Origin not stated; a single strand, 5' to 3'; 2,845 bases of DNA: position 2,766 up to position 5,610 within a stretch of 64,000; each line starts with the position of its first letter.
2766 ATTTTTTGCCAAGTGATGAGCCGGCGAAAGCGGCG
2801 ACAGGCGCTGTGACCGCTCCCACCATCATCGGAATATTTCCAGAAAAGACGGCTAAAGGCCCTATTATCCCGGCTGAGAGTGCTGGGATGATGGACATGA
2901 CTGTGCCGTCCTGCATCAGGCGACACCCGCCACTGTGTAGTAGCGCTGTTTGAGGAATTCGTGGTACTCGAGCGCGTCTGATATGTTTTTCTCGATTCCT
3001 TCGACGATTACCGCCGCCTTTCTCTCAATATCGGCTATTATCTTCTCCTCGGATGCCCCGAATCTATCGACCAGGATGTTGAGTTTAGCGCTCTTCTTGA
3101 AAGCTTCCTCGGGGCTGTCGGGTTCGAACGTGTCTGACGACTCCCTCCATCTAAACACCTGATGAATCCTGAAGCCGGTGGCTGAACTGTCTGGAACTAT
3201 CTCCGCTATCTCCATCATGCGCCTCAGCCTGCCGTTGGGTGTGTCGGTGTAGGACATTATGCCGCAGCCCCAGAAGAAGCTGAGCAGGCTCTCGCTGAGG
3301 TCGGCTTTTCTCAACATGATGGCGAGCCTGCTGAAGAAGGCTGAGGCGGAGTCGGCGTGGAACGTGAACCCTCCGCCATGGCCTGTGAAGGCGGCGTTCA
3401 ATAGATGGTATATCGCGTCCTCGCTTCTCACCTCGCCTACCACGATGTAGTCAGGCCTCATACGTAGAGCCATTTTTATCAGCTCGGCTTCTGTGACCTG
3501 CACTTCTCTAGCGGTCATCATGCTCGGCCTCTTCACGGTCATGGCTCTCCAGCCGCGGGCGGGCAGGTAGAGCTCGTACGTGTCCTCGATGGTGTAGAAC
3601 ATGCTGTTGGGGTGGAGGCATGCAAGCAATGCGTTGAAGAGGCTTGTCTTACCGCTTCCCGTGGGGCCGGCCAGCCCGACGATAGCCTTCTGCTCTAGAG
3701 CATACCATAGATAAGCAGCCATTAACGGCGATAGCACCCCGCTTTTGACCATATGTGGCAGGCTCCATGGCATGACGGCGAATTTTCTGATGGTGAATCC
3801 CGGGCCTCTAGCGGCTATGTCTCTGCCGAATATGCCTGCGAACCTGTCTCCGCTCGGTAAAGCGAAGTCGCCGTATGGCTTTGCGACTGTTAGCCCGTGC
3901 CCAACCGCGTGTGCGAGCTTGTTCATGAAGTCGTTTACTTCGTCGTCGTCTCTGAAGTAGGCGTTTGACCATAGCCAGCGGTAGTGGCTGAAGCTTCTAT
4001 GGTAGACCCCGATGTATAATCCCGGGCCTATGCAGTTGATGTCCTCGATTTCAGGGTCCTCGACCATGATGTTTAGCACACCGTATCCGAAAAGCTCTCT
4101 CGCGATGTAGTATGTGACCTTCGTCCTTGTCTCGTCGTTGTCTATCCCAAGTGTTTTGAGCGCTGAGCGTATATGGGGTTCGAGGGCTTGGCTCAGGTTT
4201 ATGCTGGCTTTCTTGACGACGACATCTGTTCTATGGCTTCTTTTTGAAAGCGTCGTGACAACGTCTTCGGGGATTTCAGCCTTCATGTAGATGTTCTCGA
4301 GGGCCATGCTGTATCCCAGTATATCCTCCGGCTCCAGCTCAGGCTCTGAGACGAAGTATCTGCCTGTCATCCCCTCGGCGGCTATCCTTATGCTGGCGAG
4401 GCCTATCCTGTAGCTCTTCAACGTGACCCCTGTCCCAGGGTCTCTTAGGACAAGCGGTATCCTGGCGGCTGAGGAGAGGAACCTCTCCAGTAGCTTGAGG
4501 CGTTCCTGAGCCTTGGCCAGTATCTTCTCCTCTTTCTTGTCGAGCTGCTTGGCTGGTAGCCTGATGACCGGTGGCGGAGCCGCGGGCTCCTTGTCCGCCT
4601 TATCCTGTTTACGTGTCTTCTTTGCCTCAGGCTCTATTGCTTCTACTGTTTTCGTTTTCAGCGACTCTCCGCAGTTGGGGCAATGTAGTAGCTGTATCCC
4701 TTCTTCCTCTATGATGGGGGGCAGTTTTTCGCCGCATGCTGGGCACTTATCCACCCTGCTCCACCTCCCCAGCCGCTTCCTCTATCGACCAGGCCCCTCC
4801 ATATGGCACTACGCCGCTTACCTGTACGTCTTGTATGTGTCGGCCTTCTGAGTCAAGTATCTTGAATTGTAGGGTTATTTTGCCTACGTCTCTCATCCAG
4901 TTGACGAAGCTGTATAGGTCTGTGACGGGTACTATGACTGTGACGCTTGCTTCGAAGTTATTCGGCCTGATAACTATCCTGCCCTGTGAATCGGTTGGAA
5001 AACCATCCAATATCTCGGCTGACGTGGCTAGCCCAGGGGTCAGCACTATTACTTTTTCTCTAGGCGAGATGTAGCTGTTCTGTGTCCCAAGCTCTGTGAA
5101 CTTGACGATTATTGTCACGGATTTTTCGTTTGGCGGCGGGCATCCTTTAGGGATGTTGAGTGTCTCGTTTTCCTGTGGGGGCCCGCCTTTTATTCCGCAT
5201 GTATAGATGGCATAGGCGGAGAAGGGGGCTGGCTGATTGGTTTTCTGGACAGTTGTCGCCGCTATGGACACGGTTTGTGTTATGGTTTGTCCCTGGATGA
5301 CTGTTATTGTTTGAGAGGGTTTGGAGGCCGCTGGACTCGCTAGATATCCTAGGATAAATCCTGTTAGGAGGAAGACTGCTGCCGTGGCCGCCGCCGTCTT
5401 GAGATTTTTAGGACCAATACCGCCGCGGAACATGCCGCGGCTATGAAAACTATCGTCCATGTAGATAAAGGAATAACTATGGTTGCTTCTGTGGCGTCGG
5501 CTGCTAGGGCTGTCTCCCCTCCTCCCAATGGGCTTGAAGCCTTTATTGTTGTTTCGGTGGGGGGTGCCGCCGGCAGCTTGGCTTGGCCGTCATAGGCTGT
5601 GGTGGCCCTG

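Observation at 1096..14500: Unusually elaborate type-IV-pilus-like operon: six class-III-signal proteins, two giant secreted proteins and a metzincin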

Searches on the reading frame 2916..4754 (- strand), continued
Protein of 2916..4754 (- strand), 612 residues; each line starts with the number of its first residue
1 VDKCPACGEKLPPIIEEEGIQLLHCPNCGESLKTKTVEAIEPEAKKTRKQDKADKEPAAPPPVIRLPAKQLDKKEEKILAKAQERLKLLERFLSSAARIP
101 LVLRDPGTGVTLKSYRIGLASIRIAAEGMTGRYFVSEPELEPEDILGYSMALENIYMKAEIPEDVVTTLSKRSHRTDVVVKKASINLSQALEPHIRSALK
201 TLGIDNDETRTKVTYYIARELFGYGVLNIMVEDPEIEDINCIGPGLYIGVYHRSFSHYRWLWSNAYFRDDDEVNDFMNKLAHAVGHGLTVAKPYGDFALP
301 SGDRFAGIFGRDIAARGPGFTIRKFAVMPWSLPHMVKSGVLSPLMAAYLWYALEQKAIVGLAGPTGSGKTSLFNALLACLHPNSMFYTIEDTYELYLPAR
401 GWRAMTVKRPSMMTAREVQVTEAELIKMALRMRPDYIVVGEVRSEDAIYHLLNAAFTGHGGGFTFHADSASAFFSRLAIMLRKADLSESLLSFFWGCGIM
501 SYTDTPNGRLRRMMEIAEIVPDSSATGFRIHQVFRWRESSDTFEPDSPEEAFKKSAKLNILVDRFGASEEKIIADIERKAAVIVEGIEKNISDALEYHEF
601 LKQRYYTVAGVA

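Call 47: search_protein_families(library=pfam, proteins=[L003:4193-6496:+, L003:6483-9272:+, L003:9269-9841:+, L003:10155-11174:+, L006:6451-8658:+, L006:13721-16057:+, L006:16221-19055:+, L006:19067-21169:+, L007:15937-19110:+], max_evalue=0.01)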
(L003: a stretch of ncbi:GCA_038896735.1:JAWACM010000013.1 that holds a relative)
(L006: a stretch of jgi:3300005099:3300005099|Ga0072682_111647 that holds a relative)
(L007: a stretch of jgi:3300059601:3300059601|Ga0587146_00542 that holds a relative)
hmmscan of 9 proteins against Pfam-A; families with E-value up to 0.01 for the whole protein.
L003:4193-6496:+ (767 aa): 1 family
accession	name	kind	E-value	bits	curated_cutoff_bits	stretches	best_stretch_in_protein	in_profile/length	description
PF18998.6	Flg_new_2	-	1.5e-05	25.3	23.6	1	42-101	13-71/73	Divergent InlB B-repeat domain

L003:6483-9272:+ (929 aa): 5 families
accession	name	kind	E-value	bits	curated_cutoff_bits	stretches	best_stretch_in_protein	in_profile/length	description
PF24463.1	DUF7577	-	8.9e-05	22.5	28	1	443-466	4-27/27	Domain of unknown function (DUF7577)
PF13240.11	Zn_Ribbon_1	-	0.00093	19.4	25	1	444-465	2-23/23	zinc-ribbon domain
PF12773.13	DZR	-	0.0016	19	27.3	1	441-462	24-45/45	Double zinc ribbon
PF13248.11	Zn_ribbon_3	-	0.0025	17.6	27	1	443-465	4-26/26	zinc-ribbon domain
PF24460.1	DUF7575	-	0.0067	16.2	28.5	0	442-465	4-27/28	Domain of unknown function (DUF7575)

L003:9269-9841:+ (190 aa): 0 families

L003:10155-11174:+ (339 aa): 1 family
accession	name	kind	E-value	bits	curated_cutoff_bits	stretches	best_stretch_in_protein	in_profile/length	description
PF00091.31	Tubulin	-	6.2e-08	33.6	33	1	112-181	103-176/190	Tubulin/FtsZ family, GTPase domain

L006:6451-8658:+ (735 aa): 0 families

L006:13721-16057:+ (778 aa): 0 families

L006:16221-19055:+ (944 aa): 2 families
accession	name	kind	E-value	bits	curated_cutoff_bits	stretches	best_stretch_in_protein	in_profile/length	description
PF06221.18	zf-C2HC5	-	0.0012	19.3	25.8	1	483-521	12-49/54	Putative zinc finger motif, C2HC5-type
PF24460.1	DUF7575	-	0.0081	15.9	28.5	0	487-516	2-27/28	Domain of unknown function (DUF7575)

L006:19067-21169:+ (700 aa): 2 families
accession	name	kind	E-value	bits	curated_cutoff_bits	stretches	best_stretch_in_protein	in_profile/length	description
PF21544.3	PorZ_N_b_propeller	-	4.6e-08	33.9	27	1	254-310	81-137/154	TSS9, PorZ, N-terminal beta-propeller domain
PF23366.1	Beta-prop_HVO_0234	-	2.3e-07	31.1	27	0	260-332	13-87/274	HVO_0234-like, beta propeller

L007:15937-19110:+ (1057 aa): 4 families
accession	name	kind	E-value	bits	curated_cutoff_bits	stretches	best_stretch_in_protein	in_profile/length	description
PF12773.13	DZR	-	2.8e-08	34.2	27.3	1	544-613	1-45/45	Double zinc ribbon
PF13240.11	Zn_Ribbon_1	-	1.3e-06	28.4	25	1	595-615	2-22/23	zinc-ribbon domain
PF18912.6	DZR_2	-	0.0015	18.8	27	0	595-615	24-45/56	Double zinc ribbon domain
PF13248.11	Zn_ribbon_3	-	0.002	18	27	1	592-614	2-24/26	zinc-ribbon domain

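Call 60: search_solved_structures(query=window:2916-4754:-, max_evalue=1e-10)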
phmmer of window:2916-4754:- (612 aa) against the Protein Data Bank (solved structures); distinct sequences matched with E-value up to 1e-10: 9.
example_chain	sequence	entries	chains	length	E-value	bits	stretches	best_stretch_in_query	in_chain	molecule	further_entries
2oap_1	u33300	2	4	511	2.3e-52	181.4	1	175-567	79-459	Type II secretion system protein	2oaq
4ii7_A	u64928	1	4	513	7.8e-42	146.6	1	210-525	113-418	FlaI ATPase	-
4ihq_A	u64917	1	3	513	5.3e-41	143.8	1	210-525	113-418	FlaI ATPase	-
8rkd_E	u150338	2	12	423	9.7e-28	100.1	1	213-482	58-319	Pilus assembly ATPase CpaF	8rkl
8rjf_A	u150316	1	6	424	9.7e-28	100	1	213-482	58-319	Pilus assembly ATPase CpaF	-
9e24_A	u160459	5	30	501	1.2e-27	99.8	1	213-482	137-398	CpaF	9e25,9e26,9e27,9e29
2gza_A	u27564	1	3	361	2.1e-17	65.9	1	347-482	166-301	Type IV secretion system protein VirB11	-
6bge_A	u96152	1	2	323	6.3e-11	44.5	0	361-482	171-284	VirB11-like protein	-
1g6o_A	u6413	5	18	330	6.5e-11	44.5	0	361-482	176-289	CAG-ALPHA | virB11 homolog | Cag-alfa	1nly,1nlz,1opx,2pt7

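Call 102: find_encoding_contigs(protein=P0036, flank=10000, max_places=1)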
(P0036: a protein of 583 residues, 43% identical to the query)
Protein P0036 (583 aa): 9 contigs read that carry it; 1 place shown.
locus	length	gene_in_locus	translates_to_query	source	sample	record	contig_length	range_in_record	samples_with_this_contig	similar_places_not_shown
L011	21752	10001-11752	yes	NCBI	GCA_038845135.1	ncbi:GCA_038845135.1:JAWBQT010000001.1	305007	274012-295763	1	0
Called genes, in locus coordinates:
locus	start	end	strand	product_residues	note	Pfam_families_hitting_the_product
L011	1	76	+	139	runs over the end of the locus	PF01894:YjbQ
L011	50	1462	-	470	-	PF00083:Sugar_tr, PF07690:MFS_1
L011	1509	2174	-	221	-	-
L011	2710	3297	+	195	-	PF00475:IGPD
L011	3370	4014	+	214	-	PF03070:TENA_THI-4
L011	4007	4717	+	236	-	PF03070:TENA_THI-4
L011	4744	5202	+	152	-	PF05129:Zn_ribbon_Elf1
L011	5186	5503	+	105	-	PF00338:Ribosomal_S10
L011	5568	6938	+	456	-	PF01142:TruD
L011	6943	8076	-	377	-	PF01950:FBPase_3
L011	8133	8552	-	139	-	PF07884:VKOR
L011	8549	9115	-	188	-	PF00578:AhpC-TSA, PF08534:Redoxin, PF00085:Thioredoxin (weak), PF13098:Thioredoxin_2, PF01323:DSBA (faint), PF13905:Thioredoxin_8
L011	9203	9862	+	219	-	-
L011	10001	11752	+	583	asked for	PF00437:T2SSE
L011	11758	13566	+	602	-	-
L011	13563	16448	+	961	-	-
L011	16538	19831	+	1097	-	PF13240:Zn_Ribbon_1 (faint)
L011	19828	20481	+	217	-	-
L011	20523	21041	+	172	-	-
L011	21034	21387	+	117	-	-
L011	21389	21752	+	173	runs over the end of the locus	PF00009:GTP_EFTU (weak), PF00025:Arf, PF01926:MMR_HSR1 (weak), PF09439:SRPRB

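Call 103: find_encoding_contigs(protein=P0014, flank=10000, max_places=1)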
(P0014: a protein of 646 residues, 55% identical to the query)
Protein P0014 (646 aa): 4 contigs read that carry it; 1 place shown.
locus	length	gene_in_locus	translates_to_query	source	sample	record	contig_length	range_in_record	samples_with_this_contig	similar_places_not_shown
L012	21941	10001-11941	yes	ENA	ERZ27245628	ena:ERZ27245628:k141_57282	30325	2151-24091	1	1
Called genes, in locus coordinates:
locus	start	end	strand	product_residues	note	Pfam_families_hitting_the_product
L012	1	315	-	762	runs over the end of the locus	PF02384:N6_Mtase, PF20473:MmeI_Mtase, PF07669:Eco57I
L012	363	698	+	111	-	-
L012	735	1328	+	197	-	-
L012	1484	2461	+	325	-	PF02163:Peptidase_M50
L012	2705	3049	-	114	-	-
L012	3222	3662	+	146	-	-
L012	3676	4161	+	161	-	-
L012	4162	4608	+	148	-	-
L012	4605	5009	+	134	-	-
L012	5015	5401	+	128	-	-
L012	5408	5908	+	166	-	-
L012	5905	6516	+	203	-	-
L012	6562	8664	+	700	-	-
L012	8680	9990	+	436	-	PF02366:PMT, PF13231:PMT_2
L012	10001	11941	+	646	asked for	PF00437:T2SSE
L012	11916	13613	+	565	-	-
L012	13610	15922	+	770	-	-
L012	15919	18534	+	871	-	-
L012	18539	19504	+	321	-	PF00091:Tubulin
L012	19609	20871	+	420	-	PF02366:PMT, PF13231:PMT_2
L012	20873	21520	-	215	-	-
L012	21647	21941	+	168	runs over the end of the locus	-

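Call 104: search_protein_families(library=ncbifam, proteins=[L003:10155-11174:+, L012:18539-19504:+, L003:4193-6496:+, L003:6483-9272:+, L003:9269-9841:+], max_evalue=0.01)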
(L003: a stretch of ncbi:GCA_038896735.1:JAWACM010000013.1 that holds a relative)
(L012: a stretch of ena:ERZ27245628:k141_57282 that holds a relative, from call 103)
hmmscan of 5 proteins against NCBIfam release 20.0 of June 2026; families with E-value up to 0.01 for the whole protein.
L003:10155-11174:+ (339 aa): 1 family
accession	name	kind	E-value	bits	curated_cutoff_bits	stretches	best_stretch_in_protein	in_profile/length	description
TIGR00065.1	ftsZ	equivalog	2.1e-09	37.2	295.2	1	58-247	52-232/353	cell division protein FtsZ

L012:18539-19504:+ (321 aa): 1 family
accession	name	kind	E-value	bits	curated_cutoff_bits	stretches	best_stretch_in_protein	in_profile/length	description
TIGR00065.1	ftsZ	equivalog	3.9e-13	49.4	295.2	1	12-233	22-235/353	cell division protein FtsZ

L003:4193-6496:+ (767 aa): 0 families

L003:6483-9272:+ (929 aa): 0 families

L003:9269-9841:+ (190 aa): 0 families

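Call 105: search_solved_structures(query=L012:18539-19504:+, max_evalue=0.001)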
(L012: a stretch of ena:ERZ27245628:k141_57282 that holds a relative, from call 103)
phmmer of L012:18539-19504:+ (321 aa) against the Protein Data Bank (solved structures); distinct sequences matched with E-value up to 0.001: 28.
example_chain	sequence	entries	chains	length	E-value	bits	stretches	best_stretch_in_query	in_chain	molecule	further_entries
3zid_A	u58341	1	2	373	2.2e-13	53.2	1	22-309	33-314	TUBULIN/FTSZ, GTPASE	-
2r6r_1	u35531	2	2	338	5.1e-13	52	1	12-230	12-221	Cell division protein ftsZ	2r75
1w5f_A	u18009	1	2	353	1.1e-09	41.1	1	11-197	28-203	CELL DIVISION PROTEIN FTSZ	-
1w58_1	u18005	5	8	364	1.1e-08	37.8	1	12-232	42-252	CELL DIVISION PROTEIN FTSZ HOMOLOG 1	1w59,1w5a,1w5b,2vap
1w5e_A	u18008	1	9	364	1.1e-08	37.7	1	12-232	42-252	FTSZ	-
1fsz_A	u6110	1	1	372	1.2e-08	37.7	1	12-232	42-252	FTSZ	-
22hq_A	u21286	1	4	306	1.7e-07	33.9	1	13-234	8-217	Cell division protein FtsZ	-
22hr_A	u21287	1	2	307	1.7e-07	33.9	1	13-234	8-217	Cell division protein FtsZ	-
1ofu_A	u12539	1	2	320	7.2e-07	31.8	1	12-233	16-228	CELL DIVISION PROTEIN FTSZ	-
2vaw_A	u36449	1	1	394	1.4e-06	30.9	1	12-233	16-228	CELL DIVISION PROTEIN FTSZ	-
4u39_A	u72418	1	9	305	3.6e-05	26.3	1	12-230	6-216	Cell division protein FtsZ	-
6ym1_A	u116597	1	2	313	3.9e-05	26.1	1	10-234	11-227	Cell division protein FtsZ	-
6y1u_A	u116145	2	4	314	4e-05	26.1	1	10-234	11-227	Cell division protein FtsZ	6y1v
6ym9_A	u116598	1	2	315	4e-05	26.1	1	10-234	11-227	Cell division protein FtsZ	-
1rlu_A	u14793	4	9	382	4.1e-05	26.1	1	9-234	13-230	Cell division protein ftsZ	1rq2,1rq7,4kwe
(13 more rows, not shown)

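Call 108: search_protein_families(library=pfam, proteins=[L012:1484-2461:+, L003:9269-9841:+, L011:13563-16448:+, L011:21389-21751:+], max_evalue=0.01)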
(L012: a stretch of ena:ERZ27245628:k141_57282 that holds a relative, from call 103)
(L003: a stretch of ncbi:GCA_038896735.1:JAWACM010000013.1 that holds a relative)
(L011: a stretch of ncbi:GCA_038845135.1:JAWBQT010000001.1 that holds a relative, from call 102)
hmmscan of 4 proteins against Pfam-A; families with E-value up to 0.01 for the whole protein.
L012:1484-2461:+ (325 aa): 1 family
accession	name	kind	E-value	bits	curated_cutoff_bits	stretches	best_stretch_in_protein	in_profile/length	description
PF02163.28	Peptidase_M50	-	7.5e-13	48.8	27.2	1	150-308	3-213/221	Peptidase family M50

L003:9269-9841:+ (190 aa): 0 families

L011:13563-16448:+ (961 aa): 1 family
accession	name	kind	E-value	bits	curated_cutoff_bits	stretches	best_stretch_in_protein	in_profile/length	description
PF18998.6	Flg_new_2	-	0.00046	20.6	23.6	1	39-98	11-67/73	Divergent InlB B-repeat domain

L011:21389-21751:+ (121 aa): 7 families
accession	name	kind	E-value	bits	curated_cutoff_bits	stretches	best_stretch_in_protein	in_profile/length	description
PF01926.29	MMR_HSR1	-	9.8e-07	29.3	21.9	1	3-92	1-86/113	50S ribosome-binding GTPase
PF09439.16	SRPRB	-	2.8e-05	24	25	1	3-106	5-102/178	Signal recognition particle receptor beta subunit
PF00009.33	GTP_EFTU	-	0.0001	22.4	26.5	1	3-105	5-119/188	Elongation factor Tu GTP binding domain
PF00025.27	Arf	-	0.00025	21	22.3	1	2-105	15-108/174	ADP-ribosylation factor family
PF08477.19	Roc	-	0.0007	20.3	27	1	3-107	1-105/119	Ras of Complex, Roc, domain of DAPkinase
PF03029.23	ATP_bind_1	-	0.0015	18.8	27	0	6-22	1-17/240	Conserved hypothetical ATP binding protein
PF00071.28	Ras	-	0.0045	17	21.6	1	3-117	1-110/162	Ras family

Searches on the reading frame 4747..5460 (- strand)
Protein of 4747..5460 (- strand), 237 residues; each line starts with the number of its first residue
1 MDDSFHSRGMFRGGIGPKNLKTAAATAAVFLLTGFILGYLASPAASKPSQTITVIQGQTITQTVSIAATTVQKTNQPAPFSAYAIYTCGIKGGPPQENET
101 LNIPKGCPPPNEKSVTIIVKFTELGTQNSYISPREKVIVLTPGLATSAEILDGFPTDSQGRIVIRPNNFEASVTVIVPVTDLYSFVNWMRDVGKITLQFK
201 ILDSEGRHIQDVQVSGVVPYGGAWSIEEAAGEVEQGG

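Call 3: search_protein_families(library=pfam, proteins=[window:4747-5460:-], max_evalue=0.1)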
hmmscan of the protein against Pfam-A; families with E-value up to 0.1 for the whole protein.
window:4747-5460:- (237 aa): 0 families

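Call 4: search_protein_families(library=ncbifam, proteins=[window:4747-5460:-], max_evalue=0.1)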
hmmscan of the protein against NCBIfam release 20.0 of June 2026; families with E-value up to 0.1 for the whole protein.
window:4747-5460:- (237 aa): 0 families
